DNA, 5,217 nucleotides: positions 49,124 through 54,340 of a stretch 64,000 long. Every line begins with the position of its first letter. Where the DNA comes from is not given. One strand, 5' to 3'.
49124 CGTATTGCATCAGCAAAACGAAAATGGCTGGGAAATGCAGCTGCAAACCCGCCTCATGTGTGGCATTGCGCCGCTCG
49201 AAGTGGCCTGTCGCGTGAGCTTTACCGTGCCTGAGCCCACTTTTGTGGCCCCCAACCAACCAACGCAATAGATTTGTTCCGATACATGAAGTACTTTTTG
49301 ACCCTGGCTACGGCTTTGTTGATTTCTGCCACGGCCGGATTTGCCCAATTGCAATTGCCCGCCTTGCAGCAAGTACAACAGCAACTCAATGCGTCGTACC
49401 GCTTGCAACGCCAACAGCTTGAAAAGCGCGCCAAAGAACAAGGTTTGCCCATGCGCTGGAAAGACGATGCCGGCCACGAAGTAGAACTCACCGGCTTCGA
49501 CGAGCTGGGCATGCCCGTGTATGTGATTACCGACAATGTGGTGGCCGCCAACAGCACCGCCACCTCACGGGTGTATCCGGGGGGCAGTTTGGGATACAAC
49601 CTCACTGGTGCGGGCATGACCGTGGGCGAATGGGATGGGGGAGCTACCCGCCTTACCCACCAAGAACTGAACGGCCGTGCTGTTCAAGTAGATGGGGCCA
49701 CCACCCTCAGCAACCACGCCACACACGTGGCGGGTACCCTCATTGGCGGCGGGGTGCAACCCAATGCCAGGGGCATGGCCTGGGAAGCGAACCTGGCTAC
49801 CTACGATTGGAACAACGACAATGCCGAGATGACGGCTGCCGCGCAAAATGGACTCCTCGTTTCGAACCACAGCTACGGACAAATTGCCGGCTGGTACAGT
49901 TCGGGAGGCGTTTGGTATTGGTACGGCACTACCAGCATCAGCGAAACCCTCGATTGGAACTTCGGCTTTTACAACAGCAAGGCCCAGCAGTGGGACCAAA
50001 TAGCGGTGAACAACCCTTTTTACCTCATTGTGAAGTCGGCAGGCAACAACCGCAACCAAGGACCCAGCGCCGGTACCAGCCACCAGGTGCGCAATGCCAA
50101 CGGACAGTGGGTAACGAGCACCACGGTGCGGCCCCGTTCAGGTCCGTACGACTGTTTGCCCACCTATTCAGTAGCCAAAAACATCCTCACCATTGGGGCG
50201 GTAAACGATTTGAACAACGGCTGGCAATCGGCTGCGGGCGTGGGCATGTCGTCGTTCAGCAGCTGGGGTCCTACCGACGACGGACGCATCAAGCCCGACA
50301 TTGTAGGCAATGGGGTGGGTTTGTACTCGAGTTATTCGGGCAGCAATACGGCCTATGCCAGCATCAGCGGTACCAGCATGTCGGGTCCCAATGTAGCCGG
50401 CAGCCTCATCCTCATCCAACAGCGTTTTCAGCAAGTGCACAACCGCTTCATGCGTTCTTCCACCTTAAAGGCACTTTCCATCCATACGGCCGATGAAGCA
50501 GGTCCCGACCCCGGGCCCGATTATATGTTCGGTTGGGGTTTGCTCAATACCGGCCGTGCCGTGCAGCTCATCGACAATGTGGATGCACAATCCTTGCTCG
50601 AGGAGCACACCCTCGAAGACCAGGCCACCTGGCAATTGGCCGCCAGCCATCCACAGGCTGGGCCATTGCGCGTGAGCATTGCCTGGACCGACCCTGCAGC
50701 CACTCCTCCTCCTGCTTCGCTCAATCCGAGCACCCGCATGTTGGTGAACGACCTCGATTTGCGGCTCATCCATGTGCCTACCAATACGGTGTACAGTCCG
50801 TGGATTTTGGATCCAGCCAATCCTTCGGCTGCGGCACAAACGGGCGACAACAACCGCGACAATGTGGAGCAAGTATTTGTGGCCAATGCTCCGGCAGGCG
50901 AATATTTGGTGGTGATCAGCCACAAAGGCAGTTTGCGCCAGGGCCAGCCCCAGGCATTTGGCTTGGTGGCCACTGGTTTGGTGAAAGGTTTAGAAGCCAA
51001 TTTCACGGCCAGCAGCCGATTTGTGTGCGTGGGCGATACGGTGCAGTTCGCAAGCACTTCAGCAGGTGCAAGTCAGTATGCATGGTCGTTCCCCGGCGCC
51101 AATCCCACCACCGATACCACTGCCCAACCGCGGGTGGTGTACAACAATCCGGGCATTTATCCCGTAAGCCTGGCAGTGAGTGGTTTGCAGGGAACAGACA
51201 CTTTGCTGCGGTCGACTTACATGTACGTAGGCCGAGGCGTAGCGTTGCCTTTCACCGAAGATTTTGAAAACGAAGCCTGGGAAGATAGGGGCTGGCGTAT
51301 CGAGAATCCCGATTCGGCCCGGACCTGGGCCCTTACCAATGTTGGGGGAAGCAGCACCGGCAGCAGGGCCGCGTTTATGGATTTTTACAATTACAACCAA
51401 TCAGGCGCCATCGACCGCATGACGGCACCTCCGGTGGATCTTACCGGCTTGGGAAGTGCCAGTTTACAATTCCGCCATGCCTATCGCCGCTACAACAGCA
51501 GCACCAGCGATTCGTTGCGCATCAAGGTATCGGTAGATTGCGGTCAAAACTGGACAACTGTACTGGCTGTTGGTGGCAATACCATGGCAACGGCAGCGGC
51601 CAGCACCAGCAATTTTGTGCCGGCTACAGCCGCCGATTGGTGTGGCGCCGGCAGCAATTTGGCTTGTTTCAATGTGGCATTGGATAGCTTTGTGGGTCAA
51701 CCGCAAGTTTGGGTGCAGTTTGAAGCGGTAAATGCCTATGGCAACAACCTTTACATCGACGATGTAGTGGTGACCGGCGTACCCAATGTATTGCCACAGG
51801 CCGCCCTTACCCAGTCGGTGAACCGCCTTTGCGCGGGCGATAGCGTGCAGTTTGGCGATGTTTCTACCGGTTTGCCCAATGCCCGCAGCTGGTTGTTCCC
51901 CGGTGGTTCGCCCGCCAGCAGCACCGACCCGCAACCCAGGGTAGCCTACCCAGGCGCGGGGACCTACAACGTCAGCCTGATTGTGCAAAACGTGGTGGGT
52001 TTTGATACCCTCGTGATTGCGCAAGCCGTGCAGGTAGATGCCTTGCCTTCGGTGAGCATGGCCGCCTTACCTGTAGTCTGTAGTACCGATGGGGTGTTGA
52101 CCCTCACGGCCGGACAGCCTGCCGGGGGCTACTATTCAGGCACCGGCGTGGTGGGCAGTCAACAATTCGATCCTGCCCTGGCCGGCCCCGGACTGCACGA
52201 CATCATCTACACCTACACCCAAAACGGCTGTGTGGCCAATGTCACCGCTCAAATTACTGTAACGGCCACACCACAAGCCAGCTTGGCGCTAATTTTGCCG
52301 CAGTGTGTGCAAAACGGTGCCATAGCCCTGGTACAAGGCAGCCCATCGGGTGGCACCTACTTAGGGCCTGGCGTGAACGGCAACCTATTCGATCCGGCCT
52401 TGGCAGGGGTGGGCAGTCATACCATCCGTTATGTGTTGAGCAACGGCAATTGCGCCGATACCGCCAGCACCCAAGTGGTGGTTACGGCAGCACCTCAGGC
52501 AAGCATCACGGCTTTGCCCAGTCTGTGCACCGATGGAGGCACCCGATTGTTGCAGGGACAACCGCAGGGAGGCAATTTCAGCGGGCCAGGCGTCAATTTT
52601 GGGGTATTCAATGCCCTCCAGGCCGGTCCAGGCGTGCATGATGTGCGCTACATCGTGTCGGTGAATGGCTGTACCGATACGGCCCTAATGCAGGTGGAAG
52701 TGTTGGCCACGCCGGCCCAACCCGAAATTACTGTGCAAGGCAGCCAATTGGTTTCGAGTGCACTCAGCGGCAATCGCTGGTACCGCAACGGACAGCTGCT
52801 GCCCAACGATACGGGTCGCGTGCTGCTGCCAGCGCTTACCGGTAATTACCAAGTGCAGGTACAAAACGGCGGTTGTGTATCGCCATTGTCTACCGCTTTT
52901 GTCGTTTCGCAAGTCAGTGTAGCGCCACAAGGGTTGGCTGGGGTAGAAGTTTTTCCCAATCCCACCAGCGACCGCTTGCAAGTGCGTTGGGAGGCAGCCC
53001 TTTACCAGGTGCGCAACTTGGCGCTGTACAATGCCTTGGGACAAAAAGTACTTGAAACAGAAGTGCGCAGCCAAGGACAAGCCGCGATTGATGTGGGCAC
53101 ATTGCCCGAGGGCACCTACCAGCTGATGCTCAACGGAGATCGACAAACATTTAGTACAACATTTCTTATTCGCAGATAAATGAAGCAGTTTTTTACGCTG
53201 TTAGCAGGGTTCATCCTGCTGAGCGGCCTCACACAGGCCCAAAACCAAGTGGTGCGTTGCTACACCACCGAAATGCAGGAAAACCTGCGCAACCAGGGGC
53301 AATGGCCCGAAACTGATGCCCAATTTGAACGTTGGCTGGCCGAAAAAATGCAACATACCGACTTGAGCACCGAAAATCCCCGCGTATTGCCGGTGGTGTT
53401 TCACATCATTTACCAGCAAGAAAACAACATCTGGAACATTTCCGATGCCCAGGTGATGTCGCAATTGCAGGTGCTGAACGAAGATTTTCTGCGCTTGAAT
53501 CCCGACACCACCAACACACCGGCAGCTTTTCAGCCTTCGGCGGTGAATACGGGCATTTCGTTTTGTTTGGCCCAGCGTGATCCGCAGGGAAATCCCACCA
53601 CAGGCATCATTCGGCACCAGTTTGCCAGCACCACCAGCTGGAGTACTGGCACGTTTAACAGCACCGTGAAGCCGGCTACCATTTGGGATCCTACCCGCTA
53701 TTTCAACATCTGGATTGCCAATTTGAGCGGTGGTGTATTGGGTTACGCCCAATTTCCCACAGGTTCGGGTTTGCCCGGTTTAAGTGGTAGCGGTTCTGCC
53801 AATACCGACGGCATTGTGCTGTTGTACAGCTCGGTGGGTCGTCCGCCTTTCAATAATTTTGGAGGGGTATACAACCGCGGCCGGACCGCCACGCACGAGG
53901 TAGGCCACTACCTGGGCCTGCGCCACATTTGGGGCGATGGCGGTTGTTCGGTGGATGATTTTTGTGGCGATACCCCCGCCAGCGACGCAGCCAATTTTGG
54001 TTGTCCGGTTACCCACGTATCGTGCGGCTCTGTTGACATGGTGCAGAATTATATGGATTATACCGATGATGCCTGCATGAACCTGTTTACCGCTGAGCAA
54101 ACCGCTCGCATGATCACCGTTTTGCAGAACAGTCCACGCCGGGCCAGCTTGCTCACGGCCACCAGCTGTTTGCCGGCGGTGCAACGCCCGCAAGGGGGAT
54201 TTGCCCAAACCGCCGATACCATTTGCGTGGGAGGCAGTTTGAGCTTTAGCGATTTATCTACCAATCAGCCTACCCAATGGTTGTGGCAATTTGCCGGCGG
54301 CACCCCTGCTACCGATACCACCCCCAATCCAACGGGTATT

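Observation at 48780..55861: Tandem T9SS-secreted S8 subtilase and M43 metalloprotease sharing an identical-type C-terminal cassette, preceded by a small lipoprotein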

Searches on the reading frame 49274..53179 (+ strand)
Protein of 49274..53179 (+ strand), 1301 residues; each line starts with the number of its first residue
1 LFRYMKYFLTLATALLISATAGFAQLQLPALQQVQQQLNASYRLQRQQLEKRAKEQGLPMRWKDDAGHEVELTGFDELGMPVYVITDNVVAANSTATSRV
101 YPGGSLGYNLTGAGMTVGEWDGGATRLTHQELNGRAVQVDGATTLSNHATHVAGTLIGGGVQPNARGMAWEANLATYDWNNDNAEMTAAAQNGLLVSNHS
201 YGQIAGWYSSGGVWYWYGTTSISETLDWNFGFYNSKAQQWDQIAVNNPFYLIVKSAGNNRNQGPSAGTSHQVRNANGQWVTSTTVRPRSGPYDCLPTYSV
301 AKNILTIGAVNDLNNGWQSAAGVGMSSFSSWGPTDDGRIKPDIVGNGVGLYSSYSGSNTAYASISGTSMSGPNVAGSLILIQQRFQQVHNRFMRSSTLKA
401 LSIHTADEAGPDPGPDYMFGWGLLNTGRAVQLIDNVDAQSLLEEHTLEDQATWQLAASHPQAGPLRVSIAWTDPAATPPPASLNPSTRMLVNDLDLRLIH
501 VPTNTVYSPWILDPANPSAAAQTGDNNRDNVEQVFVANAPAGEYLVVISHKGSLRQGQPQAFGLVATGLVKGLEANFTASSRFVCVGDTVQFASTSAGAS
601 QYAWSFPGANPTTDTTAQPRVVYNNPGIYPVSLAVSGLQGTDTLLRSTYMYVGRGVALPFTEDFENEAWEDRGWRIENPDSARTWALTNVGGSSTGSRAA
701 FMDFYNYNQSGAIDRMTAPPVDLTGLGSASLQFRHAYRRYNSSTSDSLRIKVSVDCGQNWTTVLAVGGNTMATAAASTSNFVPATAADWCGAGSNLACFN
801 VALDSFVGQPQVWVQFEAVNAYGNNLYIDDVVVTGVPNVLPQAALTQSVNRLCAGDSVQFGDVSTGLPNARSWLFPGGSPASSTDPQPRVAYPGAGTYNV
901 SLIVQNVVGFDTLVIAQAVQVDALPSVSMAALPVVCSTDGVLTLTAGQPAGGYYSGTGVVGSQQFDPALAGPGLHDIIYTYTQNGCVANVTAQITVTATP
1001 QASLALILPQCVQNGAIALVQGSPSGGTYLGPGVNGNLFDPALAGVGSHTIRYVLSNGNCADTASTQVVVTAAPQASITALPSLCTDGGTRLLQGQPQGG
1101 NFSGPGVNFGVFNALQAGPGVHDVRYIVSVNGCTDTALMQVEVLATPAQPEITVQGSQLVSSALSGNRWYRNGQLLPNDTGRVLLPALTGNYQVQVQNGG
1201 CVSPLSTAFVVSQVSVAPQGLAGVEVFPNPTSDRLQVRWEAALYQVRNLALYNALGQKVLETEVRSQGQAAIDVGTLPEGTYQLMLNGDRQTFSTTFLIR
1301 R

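Call 3: search_protein_families(library=pfam, proteins=[window:49274-53179:+], max_evalue=0.01)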
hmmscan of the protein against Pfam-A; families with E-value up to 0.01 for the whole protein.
window:49274-53179:+ (1301 aa): 4 families
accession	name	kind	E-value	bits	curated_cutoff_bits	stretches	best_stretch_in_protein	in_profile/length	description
PF00082.27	Peptidase_S8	-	5.9e-32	111.6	21.8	1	142-422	50-288/288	Subtilase family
PF18911.6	PKD_4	-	3.6e-13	49.8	27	2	580-644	10-77/85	PKD domain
PF18962.6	Por_Secre_tail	-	2.2e-10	41.1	27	1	1226-1298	1-74/75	Secretion system C-terminal sorting domain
PF00801.26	PKD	-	1.9e-08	34.6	23.5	2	851-911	10-72/80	PKD domain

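Call 4: search_protein_families(library=ncbifam, proteins=[window:49274-53179:+], max_evalue=0.01)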
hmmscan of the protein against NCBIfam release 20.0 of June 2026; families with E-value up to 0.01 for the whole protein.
window:49274-53179:+ (1301 aa): 8 families
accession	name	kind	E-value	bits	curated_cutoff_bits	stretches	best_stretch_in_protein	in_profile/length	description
NF040809.1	germ_prot_CspBA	exception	4.4e-10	37.9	1250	1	275-426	948-1091/1099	bifunctional germination protease/germinant receptor pseudoprotease CspBA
TIGR04183.1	Por_Secre_tail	domain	5.9e-10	39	23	1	1226-1299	1-71/72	T9SS type A sorting domain-containing protein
NF040553.1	SGO_0316_fam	subfamily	6.9e-10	37.2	1400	1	324-390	652-716/1486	SGO_0316/SGO_0317 family LPXTG-anchored serine peptidase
NF040808.2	CspC_non_triad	exception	5.5e-09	35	675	1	296-435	422-554/556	bile acid germinant receptor pseudoprotease CspC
TIGR03921.1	T7SS_mycosin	equivalog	2.2e-07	30.3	278.75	1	251-460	151-315/353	type VII secretion-associated serine protease mycosin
NF038113.1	T9SSA_dep_M36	equivalog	2.7e-06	25.8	885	1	1224-1299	793-868/869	T9SS-dependent M36 family metallopeptidase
NF033595.1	denti_PrtP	equivalog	0.00025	19.8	300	1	347-435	418-507/606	dentilisin complex serine proteinase subunit PrtP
NF042956.1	IteS_antiphage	equivalog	0.0089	14.3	900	0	304-454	422-582/747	S8 family anti-phage peptidase IteS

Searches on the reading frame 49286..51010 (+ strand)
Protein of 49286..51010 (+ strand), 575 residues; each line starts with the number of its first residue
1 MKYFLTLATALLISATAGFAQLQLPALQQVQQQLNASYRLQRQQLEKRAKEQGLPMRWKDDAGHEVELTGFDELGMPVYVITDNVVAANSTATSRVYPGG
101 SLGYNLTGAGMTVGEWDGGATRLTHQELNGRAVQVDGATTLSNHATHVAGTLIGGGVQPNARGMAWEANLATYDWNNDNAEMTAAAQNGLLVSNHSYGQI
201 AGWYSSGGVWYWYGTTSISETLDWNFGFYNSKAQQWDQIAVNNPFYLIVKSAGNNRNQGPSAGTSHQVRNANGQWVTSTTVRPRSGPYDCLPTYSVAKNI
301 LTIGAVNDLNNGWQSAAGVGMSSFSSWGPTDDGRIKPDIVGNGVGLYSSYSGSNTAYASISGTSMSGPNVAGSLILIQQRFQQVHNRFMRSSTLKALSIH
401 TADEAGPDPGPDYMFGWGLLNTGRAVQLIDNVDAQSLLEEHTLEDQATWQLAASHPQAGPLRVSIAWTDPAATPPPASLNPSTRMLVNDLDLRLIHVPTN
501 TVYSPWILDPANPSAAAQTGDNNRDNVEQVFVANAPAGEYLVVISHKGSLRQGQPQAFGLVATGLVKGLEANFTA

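Call 73: search_solved_structures(query=window:49286-51010:+, max_evalue=0.00001)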
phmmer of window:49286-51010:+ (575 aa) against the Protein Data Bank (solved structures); distinct sequences matched with E-value up to 0.00001: 21.
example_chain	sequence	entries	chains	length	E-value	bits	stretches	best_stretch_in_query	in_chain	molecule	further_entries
1wmd_A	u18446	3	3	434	2.8e-19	72.4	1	292-545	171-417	protease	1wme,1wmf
5fax_A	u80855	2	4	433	3.6e-19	72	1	291-546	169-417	Subtilase SubHal from Bacillus halmapalus | Enzyme subtilase SubHal from Bacillus halmapalus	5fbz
1xf1_A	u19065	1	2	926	1.8e-12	49.9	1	315-385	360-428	C5a peptidase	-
8bty_A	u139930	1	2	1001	2.1e-12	49.7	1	315-385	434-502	C5a peptidase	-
3eif_A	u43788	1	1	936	1.1e-11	47.3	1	315-385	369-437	C5a peptidase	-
7yzx_A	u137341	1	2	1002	1.3e-11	47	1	315-385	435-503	C5a peptidase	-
7bj3_A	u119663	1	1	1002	3.5e-11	45.7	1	315-385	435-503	C5a peptidase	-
7edd_A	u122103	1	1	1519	2.4e-10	42.9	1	315-388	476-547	C5a peptidase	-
5xya_A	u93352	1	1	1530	2.6e-10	42.8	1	315-388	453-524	Chemokine protease C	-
5xyr_A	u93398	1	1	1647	2.8e-10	42.7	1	315-388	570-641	Chemokine protease C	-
31mr_B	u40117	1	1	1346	5.6e-10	41.7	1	315-388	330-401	Cell envelope proteinase A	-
6vjb_A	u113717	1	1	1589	7e-10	41.4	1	315-388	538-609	Putative cell envelope proteinase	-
5xxz_A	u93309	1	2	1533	8.1e-10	41.2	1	315-388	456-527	Chemokine protease C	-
9pr8_A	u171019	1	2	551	4.5e-08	35.4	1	286-420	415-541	Germination-specific protease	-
9t7m_E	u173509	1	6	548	5e-08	35.3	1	286-420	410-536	Subtilisin-like serine germination related protease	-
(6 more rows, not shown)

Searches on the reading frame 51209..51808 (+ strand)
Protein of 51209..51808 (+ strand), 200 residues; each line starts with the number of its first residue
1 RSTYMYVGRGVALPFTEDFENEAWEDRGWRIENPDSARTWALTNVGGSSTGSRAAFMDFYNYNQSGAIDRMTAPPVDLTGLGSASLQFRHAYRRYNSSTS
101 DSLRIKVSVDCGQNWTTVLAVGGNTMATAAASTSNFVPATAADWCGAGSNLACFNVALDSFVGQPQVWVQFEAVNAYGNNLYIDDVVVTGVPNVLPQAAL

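Call 8: search_protein_families(library=pfam, proteins=[window:51209-51808:+], max_evalue=10)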
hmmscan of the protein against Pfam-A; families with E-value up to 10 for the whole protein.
seq(200 aa): 3 families
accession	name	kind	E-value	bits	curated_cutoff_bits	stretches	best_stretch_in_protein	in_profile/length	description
PF20773.4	InhA-like_MAM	-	0.012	15.5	26.9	1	69-151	51-130/191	Immune inhibitor A-like, MAM domain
PF00754.31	F5_F8_type_C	-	0.08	13.5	28.2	1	97-141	60-104/127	F5/8 type C domain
PF21471.3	Reelin_subrepeat-B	-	0.16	12.2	27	1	86-125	40-77/127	Reelin subrepeat B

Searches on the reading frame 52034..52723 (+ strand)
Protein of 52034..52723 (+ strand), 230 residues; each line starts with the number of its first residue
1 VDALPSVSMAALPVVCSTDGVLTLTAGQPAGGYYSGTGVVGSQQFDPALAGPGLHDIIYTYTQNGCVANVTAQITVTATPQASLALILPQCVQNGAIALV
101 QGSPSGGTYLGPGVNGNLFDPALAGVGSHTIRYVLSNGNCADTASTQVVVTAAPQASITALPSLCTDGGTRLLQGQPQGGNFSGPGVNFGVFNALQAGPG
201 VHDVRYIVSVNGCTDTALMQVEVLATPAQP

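Call 8: search_protein_families(library=pfam, proteins=[window:52034-52723:+], max_evalue=10)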
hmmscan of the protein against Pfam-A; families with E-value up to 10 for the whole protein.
seq(230 aa): 3 families
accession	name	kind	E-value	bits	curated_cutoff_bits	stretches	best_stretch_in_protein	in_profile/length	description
PF21614.2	DUF6854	-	0.044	14.5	27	1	84-126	23-64/96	Domain of unknown function (DUF6854)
PF20677.3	Herpes_gp350_C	-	0.078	13.7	27.7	1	98-168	56-127/132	Herpesvirus envelope glycoprotein gp350 N-terminal C domain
PF19081.6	Ig_7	-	0.15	12.8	27.3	0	129-154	60-84/84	Ig-like domain CHU_C associated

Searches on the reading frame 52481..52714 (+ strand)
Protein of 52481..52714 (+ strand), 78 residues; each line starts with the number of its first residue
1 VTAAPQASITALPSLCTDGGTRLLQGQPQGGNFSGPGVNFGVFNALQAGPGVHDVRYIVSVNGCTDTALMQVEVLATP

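Call 69: predict_structure(alignment_id=A4)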
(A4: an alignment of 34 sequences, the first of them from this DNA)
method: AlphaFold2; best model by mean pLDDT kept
length: 78 residues; sequences in the alignment: 34
mean_pLDDT: 94.8   pTM: 0.79
mean pLDDT of the five models: 94.8, 93.4, 92.0, 91.2, 89.4
residues with pLDDT >= 90: 70; 70-90: 8; 50-70: 0; < 50: 0
segments of 3 or more residues with pLDDT < 50: none
pLDDT, mean of each block of 10 residues (from residue 1): 88 94 96 97 97 97 95 94
secondary structure, 60 per line:
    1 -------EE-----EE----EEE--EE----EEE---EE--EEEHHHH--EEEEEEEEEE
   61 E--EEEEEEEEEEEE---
elements in order: E21-23 E32-34 E42-44 H45-48 E51-61 E64-75

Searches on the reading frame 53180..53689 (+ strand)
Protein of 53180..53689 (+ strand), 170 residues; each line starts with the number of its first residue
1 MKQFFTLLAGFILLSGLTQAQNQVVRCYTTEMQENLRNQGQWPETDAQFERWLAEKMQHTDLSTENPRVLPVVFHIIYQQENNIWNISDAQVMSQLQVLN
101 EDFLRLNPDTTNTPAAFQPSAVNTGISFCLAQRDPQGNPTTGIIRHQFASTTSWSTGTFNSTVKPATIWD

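Call 8: search_protein_families(library=pfam, proteins=[window:53180-53689:+], max_evalue=10)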
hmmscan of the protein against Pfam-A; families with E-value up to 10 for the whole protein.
seq(170 aa): 1 family
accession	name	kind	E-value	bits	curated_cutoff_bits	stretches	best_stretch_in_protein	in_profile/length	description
PF18621.7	Rv3651-like_middle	-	0.00057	20.7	31.1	1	29-89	14-75/110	Rv3651-like, middle domain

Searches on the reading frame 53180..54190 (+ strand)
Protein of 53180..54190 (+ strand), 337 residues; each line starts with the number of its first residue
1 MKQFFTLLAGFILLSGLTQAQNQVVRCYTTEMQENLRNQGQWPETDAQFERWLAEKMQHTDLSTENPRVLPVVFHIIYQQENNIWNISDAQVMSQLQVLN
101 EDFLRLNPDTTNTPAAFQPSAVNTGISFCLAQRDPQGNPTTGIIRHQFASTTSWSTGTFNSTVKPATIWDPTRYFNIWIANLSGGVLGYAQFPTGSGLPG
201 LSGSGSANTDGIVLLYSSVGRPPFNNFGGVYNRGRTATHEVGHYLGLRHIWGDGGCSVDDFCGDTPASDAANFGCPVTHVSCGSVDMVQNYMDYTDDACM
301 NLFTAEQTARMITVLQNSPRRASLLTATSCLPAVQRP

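Call 74: search_solved_structures(query=window:53180-54190:+, max_evalue=0.001, show_alignments=1)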
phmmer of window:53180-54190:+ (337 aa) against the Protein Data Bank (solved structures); distinct sequences matched with E-value up to 0.001: 7.
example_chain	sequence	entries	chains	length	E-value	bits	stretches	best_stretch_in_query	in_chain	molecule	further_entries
6r7w_A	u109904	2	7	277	3.2e-61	210.4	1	69-316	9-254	Mirolysin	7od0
6r7u_A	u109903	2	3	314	4.8e-61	209.9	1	59-316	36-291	Mirolysin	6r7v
8cdb_A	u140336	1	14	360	2.5e-51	177.9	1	25-323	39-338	Ulilysin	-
8cd8_A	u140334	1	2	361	6.5e-51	176.6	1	25-323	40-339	Ulilysin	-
3lum_A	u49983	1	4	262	1.6e-50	175.3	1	70-321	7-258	Ulilysin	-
3lun_A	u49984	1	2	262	4.6e-50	173.7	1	70-321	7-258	Ulilysin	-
2cki_A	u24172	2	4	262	1e-49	172.6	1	70-321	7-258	ULILYSIN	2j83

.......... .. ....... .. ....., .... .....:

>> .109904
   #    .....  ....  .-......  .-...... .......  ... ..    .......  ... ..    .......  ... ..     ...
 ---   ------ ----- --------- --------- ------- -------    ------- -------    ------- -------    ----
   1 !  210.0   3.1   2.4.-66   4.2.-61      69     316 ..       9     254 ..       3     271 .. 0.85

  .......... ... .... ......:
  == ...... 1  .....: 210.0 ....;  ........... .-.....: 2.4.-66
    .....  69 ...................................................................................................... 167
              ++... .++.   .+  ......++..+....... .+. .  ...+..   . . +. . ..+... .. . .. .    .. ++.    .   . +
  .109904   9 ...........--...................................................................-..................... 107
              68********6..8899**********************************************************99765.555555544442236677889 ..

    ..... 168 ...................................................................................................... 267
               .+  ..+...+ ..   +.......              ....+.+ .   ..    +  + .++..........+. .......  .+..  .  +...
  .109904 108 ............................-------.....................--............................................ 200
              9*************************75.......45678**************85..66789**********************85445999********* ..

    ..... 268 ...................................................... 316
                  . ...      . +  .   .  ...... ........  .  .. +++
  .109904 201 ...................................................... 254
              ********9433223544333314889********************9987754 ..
